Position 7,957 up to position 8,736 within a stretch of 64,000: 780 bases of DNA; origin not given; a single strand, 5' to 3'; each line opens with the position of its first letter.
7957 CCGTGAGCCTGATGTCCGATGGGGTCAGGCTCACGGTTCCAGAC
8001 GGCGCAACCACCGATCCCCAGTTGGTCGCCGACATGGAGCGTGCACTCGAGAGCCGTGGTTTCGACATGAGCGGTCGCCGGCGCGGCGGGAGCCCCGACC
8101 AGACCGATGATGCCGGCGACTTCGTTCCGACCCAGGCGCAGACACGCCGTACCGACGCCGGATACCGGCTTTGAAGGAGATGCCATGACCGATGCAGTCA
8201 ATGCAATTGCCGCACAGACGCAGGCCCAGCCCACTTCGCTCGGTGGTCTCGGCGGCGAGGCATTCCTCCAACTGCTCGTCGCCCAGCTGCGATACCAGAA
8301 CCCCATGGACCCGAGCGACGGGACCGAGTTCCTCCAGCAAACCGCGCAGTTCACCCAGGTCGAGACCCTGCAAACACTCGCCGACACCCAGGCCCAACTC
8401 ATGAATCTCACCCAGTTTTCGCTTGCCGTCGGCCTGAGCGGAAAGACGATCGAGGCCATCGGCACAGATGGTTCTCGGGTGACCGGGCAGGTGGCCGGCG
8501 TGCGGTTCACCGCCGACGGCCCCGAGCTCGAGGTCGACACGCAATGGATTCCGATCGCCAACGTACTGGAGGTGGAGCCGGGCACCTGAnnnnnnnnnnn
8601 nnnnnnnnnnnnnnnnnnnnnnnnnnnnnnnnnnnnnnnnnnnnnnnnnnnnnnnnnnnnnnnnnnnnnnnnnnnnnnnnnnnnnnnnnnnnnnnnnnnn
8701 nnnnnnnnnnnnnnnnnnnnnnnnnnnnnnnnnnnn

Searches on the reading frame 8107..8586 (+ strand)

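Call 24: search_protein_families(library=pfam, proteins=[window:8107-8586:+], max_evalue=0.1)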
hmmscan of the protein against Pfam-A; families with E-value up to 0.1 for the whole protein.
window:8107-8586:+ (160 aa): 2 families
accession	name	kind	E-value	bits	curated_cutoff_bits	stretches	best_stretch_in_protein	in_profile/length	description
PF03963.19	FlgD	-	3.6e-15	56.4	27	1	35-95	13-73/75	Flagellar hook capping protein - N-terminal region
PF13861.12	FLgD_tudor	-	0.044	14.4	26.9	0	124-153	26-57/58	FlgD Tudor-like domain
